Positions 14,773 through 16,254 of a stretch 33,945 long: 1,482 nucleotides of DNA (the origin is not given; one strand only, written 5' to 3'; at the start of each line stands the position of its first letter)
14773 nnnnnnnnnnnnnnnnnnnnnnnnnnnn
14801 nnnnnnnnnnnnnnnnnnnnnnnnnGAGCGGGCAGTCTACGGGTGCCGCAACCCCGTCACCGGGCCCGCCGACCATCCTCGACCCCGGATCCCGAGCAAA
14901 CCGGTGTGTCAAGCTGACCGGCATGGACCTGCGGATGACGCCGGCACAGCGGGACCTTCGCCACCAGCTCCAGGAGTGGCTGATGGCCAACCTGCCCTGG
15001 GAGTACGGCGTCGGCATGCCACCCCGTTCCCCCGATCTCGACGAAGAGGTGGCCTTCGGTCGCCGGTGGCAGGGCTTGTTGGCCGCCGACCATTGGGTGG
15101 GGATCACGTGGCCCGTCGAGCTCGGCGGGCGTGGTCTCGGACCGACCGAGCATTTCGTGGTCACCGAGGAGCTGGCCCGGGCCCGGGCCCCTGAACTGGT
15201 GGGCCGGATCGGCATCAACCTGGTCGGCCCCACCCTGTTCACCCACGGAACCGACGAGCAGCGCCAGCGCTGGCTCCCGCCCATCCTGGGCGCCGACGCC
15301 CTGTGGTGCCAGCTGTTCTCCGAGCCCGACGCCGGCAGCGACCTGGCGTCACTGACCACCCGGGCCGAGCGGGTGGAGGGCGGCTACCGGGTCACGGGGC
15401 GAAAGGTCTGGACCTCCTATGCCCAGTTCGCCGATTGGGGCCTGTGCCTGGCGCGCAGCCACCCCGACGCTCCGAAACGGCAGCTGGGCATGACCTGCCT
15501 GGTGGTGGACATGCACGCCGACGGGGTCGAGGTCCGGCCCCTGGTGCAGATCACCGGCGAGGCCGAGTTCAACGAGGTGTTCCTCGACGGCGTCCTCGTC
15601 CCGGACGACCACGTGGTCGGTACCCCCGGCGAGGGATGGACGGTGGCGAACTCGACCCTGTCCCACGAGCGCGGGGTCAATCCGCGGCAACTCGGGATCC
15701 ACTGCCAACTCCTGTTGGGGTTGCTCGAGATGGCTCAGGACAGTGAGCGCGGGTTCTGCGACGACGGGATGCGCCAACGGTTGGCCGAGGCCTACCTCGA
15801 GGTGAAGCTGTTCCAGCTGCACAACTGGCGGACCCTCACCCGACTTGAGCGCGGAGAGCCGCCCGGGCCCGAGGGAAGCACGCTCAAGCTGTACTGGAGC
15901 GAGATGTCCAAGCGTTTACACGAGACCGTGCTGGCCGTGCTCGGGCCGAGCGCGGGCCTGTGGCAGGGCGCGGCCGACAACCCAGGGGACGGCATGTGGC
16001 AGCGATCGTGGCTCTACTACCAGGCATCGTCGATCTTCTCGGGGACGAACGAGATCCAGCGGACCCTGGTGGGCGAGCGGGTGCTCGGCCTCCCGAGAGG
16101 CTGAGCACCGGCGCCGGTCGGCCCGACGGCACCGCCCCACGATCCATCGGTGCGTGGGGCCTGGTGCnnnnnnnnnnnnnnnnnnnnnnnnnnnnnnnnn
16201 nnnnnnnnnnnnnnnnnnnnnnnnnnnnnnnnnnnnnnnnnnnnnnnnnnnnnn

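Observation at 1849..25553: Four alpha/beta acyl-CoA dehydrogenase sets in four different genetic architectures within 24 kb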

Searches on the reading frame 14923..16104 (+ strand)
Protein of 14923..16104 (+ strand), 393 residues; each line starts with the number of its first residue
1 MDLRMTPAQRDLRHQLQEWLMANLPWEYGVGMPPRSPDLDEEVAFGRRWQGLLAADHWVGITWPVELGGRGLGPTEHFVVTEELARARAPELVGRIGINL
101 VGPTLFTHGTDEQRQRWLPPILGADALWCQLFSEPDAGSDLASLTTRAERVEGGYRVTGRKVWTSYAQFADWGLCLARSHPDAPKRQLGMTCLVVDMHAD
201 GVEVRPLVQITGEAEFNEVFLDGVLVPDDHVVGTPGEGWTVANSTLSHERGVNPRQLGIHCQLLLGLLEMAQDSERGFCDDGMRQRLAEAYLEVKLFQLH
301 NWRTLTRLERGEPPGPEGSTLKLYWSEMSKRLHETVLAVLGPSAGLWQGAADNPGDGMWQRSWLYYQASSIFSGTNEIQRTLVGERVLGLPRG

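Call 4: search_protein_families(library=pfam, proteins=[window:14923-16104:+], max_evalue=0.01)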
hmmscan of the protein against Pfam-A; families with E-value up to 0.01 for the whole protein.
window:14923-16104:+ (393 aa): 3 families
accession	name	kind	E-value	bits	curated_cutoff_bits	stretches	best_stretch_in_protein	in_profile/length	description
PF00441.29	Acyl-CoA_dh_1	-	7.2e-20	72.1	22.4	1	236-388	1-150/150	Acyl-CoA dehydrogenase, C-terminal domain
PF02771.21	Acyl-CoA_dh_N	-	3.1e-17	63.4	22.9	1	34-122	21-110/113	Acyl-CoA dehydrogenase, N-terminal domain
PF02770.24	Acyl-CoA_dh_M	-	7.9e-17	61.7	33.3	1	129-221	1-94/97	Acyl-CoA dehydrogenase, middle domain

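Call 7: search_protein_families(library=ncbifam, proteins=[window:14923-16104:+], max_evalue=0.001)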
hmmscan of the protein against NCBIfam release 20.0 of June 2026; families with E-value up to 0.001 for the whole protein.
window:14923-16104:+ (393 aa): 20 families
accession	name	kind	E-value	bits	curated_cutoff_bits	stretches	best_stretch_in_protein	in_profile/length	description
TIGR03204.1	pimC_large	equivalog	1.1e-63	215.5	623.85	1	48-390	44-395/395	pimeloyl-CoA dehydrogenase large subunit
NF045652.1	ProlPCPDhRedW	equivalog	9.5e-27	93.8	650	1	40-389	28-374/376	L-prolyl-[peptidyl-carrier protein] dehydrogenase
NF053553.1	prodigi_MBC_PigA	equivalog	1.1e-23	84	500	1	104-389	99-380/381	prodigiosin MBC biosynthesis dehydrogenase PigA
NF045552.1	GlutCoADH_Des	equivalog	4.2e-22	78.9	470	1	58-250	51-244/387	glutaryl-CoA dehydrogenase Acd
NF043006.1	CyhCrbnylCoADH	equivalog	9.4e-22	77.5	650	1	38-386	29-374/380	cyclohexane-1-carbonyl-CoA dehydrogenase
NF042972.1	AcrlCoAredClosAcrC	equivalog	1.3e-21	76.7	640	1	1-260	1-253/378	acryloyl-CoA reductase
NF008997.0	PRK12341.1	equivalog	1.9e-21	76.6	537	1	1-252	1-244/382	acyl-CoA dehydrogenase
NF042439.1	SulpropCoADesulf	equivalog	6e-21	74.6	600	1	38-239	18-224/379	3-sulfinopropanoyl-CoA desulfinase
TIGR03207.1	cyc_hxne_CoA_dh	equivalog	5.8e-16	58.2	575.35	1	61-241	49-229/372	cyclohexanecarboxyl-CoA dehydrogenase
NF058590.1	AcCoDHFadEBacil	equivalog_domain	1e-14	54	600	1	60-246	69-253/586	acyl-CoA dehydrogenase FadE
NF002885.1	PRK03354.1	equivalog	1.3e-14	54.1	540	1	1-250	1-239/378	crotonobetainyl-CoA dehydrogenase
NF007000.1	PRK09463.1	subfamily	1.8e-12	46.5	600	1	53-252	82-299/726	acyl-CoA dehydrogenase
NF009586.0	PRK13026.1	subfamily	3.6e-12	45.4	608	1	54-253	118-335/777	acyl-CoA dehydrogenase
NF037942.1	ac_ACP_DH_MbtN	equivalog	1.7e-11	43.5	700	1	124-278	107-261/376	mycobactin biosynthesis acyl-ACP dehydrogenase MbtN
NF052270.1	Staph_DH_FadE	equivalog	3.1e-09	36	600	1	103-206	115-214/400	acyl-CoA dehydrogenase FadE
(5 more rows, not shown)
